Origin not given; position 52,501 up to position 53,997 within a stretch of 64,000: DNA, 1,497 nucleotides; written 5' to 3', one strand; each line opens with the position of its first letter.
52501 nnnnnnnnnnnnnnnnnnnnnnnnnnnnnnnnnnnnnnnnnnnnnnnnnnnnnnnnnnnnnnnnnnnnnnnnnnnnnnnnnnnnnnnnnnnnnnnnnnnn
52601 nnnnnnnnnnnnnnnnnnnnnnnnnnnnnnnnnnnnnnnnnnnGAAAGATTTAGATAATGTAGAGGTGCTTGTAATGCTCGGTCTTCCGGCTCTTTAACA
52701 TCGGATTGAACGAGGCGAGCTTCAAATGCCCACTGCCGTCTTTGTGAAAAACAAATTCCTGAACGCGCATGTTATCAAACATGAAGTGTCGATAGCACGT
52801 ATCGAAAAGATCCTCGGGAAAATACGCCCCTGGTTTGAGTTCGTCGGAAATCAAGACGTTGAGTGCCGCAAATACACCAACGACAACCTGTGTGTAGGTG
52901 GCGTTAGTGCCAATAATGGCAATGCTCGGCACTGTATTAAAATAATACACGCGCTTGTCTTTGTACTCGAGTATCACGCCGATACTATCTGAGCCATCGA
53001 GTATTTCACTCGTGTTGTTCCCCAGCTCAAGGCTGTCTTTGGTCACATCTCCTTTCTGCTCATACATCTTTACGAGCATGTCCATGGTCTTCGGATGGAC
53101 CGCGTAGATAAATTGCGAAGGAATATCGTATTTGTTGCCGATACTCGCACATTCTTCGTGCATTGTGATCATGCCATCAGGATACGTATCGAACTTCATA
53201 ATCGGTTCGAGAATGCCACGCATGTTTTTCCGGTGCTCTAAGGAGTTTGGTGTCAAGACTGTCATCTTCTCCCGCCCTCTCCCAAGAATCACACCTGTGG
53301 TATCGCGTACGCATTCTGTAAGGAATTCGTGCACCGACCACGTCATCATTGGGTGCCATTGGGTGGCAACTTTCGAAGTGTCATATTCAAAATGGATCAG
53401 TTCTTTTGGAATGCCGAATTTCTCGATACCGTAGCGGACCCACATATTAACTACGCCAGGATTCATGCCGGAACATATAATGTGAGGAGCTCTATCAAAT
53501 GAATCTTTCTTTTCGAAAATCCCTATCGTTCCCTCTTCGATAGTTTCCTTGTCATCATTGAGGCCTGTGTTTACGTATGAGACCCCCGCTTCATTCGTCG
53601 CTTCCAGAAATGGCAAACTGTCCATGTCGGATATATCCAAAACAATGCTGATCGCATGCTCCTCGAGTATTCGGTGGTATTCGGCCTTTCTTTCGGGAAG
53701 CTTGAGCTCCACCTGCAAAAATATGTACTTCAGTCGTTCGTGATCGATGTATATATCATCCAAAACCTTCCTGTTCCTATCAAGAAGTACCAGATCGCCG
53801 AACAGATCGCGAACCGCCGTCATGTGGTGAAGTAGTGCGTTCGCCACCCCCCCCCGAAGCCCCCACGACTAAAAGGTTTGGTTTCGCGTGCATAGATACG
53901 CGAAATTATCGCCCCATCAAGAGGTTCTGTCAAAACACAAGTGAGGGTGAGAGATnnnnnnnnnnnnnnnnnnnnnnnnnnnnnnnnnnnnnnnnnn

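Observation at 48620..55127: ATP synthase operon split between atpB and atpE by a ~6.5-kb polyamine-metabolism island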

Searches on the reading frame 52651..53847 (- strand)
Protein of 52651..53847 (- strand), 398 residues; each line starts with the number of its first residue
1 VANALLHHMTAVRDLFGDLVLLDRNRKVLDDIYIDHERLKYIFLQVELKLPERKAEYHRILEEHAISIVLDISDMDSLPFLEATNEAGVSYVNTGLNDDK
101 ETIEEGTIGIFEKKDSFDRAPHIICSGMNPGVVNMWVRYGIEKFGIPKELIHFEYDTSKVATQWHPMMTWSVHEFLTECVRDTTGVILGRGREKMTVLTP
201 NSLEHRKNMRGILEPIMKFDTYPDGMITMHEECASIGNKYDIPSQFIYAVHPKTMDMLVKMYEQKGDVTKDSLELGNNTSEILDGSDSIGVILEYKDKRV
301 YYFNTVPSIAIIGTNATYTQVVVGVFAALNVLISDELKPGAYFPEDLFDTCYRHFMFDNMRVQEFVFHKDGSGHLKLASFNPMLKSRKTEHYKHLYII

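Call 3: search_protein_families(library=pfam, proteins=[window:52651-53847:-], max_evalue=0.01)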
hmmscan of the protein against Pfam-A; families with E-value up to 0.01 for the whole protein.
window:52651-53847:- (398 aa): 2 families
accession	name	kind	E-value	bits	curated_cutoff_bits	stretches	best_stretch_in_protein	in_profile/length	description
PF16653.10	Sacchrp_dh_C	-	3.6e-07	31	31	1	127-356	1-257/265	Saccharopine dehydrogenase C-terminal domain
PF03435.24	Sacchrp_dh_NADP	-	0.0058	17.4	25.1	1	3-100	11-104/129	Saccharopine dehydrogenase NADP binding domain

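Call 4: search_protein_families(library=ncbifam, proteins=[window:52651-53847:-], max_evalue=0.01)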
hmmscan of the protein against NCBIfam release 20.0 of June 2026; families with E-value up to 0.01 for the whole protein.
window:52651-53847:- (398 aa): 0 families

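Call 17: find_homologous_proteins(query=window:52651-53847:-, max_evalue=0.001)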
Query window:52651-53847:- (398 aa): 226 proteins with E <= 0.001 among 2950 candidates; the best 120 are listed.
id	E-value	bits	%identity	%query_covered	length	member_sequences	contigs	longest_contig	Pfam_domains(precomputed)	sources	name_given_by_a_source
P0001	2.5e-265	898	100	98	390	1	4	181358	PF16653.11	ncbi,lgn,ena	-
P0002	2.3e-224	763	80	100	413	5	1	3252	PF03435.25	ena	-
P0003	2.8e-222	756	80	100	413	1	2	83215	-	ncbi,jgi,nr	ncbi:hypothetical protein C4556_00965 [Candidatus Parcubacteria bacterium]|nr:MAG: hypothetical prot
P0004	2.8e-212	723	78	99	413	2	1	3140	PF03435.25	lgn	-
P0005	2.1e-205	700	72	100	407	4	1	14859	-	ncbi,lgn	-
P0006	5.5e-194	663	69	100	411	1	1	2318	PF03435.25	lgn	-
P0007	2.4e-176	605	64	100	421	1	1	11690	-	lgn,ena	-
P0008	1.7e-174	599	64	100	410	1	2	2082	PF03435.25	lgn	-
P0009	9.2e-171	586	62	100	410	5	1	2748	PF03435.25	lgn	-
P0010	2.0e-169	582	61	100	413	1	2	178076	-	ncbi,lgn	-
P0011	2.8e-168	578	61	100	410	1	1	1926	PF03435.25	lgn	-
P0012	1.5e-165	569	61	100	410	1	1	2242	PF03435.25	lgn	-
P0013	1.5e-165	569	62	100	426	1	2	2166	PF03435.25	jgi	jgi:homospermidine synthase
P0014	7.5e-165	567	66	89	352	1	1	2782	-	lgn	-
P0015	7.7e-164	563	60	100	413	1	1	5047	PF03435.25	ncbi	-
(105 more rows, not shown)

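Call 18: find_encoding_contigs(protein=P0001, flank=10000, max_places=6)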
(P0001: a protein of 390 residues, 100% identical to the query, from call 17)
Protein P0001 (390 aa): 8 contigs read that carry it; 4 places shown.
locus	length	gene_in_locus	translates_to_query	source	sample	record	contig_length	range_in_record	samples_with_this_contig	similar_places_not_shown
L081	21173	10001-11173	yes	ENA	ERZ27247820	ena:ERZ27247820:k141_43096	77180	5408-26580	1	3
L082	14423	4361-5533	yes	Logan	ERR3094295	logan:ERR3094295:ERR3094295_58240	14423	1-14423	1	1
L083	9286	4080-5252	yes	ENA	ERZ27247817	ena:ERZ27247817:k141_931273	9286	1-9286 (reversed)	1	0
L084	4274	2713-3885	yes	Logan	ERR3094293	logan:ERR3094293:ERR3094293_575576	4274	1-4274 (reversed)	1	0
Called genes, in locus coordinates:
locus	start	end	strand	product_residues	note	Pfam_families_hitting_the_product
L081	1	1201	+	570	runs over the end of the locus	PF00905:Transpeptidase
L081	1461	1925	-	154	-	-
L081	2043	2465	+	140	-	PF23477:zf_Tbcl_2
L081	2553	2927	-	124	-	-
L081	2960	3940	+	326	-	PF17773:UPF0176_N, PF00581:Rhodanese, PF12368:Rhodanese_C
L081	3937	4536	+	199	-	PF03193:RsgA_GTPase (faint), PF01926:MMR_HSR1, PF02421:FeoB_N, PF00009:GTP_EFTU (weak)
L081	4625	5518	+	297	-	PF00294:PfkB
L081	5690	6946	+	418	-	PF05221:AdoHcyase, PF00670:AdoHcyase_NAD, PF02826:2-Hacid_dh_C, PF07991:KARI_N (weak)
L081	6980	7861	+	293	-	PF00561:Abhydrolase_1, PF06821:Ser_hydrolase (faint), PF12146:Hydrolase_4, PF12697:Abhydrolase_6, PF08538:DUF1749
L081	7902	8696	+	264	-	PF00119:ATP-synt_A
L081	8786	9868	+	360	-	PF01266:DAO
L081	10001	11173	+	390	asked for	PF16653:Sacchrp_dh_C (weak)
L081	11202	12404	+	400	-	PF07690:MFS_1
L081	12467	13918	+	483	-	PF03435:Sacchrp_dh_NADP, PF16653:Sacchrp_dh_C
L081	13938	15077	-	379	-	-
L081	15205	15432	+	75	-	PF00137:ATP-synt_C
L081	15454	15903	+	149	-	PF00430:ATP-synt_B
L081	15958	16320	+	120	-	PF00213:OSCP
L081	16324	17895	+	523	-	PF02874:ATP-synt_ab_N (weak), PF00006:ATP-synt_ab, PF00306:ATP-synt_ab_C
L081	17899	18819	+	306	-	PF00231:ATP-synt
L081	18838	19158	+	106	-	-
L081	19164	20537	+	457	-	PF02874:ATP-synt_ab_N, PF00006:ATP-synt_ab, PF22919:ATP-synt_VA_C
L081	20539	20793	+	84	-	PF02823:ATP-synt_DE_N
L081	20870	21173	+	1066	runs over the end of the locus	PF01471:PG_binding_1 (weak), PF13385:Laminin_G_3, PF18911:PKD_4 (faint), PF00801:PKD (faint)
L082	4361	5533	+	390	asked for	PF16653:Sacchrp_dh_C (weak)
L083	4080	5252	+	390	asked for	PF16653:Sacchrp_dh_C (weak)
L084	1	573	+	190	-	?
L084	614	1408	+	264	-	PF00119:ATP-synt_A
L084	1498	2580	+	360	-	PF01266:DAO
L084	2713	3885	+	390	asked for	PF16653:Sacchrp_dh_C (weak)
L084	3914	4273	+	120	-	?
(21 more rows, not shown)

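Call 19: find_encoding_contigs(protein=P0003, flank=10000, max_places=4)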
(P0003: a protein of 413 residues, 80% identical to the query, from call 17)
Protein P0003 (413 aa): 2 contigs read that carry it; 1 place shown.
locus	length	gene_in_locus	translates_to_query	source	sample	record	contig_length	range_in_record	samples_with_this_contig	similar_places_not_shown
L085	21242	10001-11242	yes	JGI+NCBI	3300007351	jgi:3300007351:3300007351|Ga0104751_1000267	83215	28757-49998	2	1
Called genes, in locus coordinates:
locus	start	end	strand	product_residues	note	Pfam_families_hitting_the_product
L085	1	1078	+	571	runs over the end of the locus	PF03717:PBP_dimer, PF00905:Transpeptidase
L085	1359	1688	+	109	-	-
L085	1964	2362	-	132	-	-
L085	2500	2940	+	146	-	PF00903:Glyoxalase, PF13669:Glyoxalase_4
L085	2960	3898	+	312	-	PF00294:PfkB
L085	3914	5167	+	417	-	PF05221:AdoHcyase, PF00670:AdoHcyase_NAD, PF02826:2-Hacid_dh_C (weak), PF07991:KARI_N (weak)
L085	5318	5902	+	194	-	-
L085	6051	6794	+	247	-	PF00561:Abhydrolase_1 (weak), PF12146:Hydrolase_4, PF12697:Abhydrolase_6, PF06821:Ser_hydrolase (faint), PF08538:DUF1749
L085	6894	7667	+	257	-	PF00119:ATP-synt_A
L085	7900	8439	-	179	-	-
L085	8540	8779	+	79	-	-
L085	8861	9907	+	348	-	PF01266:DAO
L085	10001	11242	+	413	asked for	-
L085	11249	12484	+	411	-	PF07690:MFS_1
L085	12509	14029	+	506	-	PF00583:Acetyltransf_1, PF13673:Acetyltransf_10, PF13508:Acetyltransf_7, PF14542:Acetyltransf_CG (faint), PF08445:FR47 (faint), PF13527:Acetyltransf_9 (weak)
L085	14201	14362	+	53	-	PF15993:Fuseless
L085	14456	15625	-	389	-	-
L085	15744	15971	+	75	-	PF00137:ATP-synt_C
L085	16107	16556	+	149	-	PF00430:ATP-synt_B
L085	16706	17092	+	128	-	PF00213:OSCP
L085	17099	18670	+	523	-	PF02874:ATP-synt_ab_N, PF00006:ATP-synt_ab, PF00306:ATP-synt_ab_C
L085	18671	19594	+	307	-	PF00231:ATP-synt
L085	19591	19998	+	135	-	PF00293:NUDIX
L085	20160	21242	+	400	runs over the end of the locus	PF00006:ATP-synt_ab, PF22919:ATP-synt_VA_C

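Call 20: find_encoding_contigs(protein=P0005, flank=10000, max_places=3)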
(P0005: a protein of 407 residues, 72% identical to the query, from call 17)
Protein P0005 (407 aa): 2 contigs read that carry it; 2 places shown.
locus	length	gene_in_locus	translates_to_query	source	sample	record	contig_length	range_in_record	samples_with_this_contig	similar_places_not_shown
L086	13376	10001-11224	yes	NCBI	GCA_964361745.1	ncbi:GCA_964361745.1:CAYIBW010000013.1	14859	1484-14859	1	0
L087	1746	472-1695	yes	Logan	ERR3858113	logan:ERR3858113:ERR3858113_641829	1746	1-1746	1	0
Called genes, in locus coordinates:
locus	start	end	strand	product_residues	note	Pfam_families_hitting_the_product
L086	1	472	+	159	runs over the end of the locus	-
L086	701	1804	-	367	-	PF01926:MMR_HSR1, PF02421:FeoB_N, PF06071:YchF-GTPase_C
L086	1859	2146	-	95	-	-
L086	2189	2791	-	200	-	PF02525:Flavodoxin_2, PF03358:FMN_red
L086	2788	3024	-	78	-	-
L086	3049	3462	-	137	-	-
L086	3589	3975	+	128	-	PF14325:DUF4383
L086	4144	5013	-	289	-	-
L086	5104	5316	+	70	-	PF12844:HTH_19 (weak), PF01381:HTH_3, PF13560:HTH_31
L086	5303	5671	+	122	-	-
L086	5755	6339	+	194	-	PF00085:Thioredoxin (weak)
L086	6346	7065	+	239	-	PF02683:DsbD_TM, PF13386:DsbD_2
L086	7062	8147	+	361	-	PF00578:AhpC-TSA, PF08534:Redoxin, PF13905:Thioredoxin_8, PF17991:Thioredoxin_10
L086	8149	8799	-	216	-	PF01794:Ferric_reduct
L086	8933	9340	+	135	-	PF01371:Trp_repressor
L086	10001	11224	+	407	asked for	-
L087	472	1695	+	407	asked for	-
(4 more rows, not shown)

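Call 21: find_encoding_contigs(protein=P0010, flank=10000, max_places=3)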
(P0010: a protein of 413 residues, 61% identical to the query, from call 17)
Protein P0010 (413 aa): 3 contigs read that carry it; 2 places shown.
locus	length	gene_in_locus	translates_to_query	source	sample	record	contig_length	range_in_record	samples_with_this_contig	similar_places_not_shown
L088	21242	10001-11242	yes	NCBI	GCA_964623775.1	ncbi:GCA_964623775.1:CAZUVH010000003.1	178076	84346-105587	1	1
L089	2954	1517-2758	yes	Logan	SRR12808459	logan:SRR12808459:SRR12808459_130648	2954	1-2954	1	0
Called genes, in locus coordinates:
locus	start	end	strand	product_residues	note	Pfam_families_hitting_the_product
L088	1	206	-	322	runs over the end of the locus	PF00293:NUDIX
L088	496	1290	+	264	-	-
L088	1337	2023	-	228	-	PF00293:NUDIX, PF19368:WHD_AraR, PF21906:WHD_NrtR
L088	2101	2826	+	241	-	PF04973:NMN_transporter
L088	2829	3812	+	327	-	PF13521:AAA_28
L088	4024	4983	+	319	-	-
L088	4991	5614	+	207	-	-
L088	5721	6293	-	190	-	PF13091:PLDc_2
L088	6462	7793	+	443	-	-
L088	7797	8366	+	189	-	-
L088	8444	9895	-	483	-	PF03435:Sacchrp_dh_NADP, PF16653:Sacchrp_dh_C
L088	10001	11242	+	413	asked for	-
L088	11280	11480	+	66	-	PF00313:CSD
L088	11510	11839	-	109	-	-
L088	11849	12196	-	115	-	-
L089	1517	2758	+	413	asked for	-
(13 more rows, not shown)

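Call 22: find_encoding_contigs(protein=P0007, flank=10000, max_places=3)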
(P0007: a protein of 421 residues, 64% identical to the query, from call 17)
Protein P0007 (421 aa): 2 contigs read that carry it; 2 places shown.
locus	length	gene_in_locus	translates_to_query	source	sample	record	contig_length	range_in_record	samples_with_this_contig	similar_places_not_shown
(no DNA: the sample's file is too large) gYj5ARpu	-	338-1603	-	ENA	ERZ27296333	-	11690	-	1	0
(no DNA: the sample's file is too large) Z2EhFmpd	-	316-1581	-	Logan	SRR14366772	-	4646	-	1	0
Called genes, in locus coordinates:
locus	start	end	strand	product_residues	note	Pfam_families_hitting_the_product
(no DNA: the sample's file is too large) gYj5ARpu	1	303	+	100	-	?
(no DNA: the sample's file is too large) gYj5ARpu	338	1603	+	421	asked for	-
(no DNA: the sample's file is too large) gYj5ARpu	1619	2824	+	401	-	PF07690:MFS_1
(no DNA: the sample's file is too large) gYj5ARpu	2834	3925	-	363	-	-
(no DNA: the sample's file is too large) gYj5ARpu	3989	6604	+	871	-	PF00690:Cation_ATPase_N, PF00122:E1-E2_ATPase, PF00702:Hydrolase, PF13246:Cation_ATPase, PF08282:Hydrolase_3 (faint), PF00689:Cation_ATPase_C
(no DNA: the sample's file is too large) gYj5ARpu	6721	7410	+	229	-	PF00583:Acetyltransf_1 (weak), PF13508:Acetyltransf_7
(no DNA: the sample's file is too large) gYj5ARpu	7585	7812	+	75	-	PF00137:ATP-synt_C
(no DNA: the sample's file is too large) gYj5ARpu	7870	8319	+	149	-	PF00430:ATP-synt_B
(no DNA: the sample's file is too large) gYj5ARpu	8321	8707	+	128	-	PF00213:OSCP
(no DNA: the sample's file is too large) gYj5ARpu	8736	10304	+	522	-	PF02874:ATP-synt_ab_N (weak), PF00006:ATP-synt_ab, PF00306:ATP-synt_ab_C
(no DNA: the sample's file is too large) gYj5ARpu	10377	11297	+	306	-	PF00231:ATP-synt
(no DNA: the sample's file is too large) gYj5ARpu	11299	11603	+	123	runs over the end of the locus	-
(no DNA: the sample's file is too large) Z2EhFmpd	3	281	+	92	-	?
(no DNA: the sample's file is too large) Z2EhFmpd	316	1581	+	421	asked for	-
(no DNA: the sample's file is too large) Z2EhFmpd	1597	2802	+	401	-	PF07690:MFS_1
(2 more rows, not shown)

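Call 33: find_related_loci(query=A1, collection=metagenome_contigs, flank=10000)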
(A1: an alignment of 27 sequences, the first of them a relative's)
Query A1 (413 aa) in metagenome_contigs; peptide patterns used: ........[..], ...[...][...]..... (x = any residue, [..] = any of these).
292 stretches matched a pattern; 177 encode a relative of the query (tblastn E <= 1e-3); the best 80 are kept; 80 distinct loci.
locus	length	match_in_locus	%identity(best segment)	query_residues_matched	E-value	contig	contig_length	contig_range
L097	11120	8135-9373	82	1-413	0e+0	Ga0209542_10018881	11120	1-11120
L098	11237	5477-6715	82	1-413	0e+0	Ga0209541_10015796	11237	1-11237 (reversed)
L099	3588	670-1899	62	1-413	0e+0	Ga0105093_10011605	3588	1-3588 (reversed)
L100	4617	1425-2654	62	1-413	0e+0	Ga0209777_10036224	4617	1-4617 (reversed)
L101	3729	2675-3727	69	1-351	0e+0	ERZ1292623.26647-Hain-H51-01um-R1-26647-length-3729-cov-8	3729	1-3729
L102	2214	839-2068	60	1-413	0e+0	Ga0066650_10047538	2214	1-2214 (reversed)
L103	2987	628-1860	60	1-413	1e-177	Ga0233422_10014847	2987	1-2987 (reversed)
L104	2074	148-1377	58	1-413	0e+0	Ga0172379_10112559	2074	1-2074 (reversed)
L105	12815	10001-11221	59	2-411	3e-165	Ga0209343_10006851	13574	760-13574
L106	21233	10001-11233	57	1-413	5e-163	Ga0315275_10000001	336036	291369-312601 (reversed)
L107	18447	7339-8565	56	2-413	1e-162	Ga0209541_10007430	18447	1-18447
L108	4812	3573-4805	56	1-413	4e-166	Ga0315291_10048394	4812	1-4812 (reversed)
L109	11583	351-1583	56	1-413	5e-162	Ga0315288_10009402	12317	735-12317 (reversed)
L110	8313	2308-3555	56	1-413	2e-161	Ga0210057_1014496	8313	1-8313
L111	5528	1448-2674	56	5-413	2e-161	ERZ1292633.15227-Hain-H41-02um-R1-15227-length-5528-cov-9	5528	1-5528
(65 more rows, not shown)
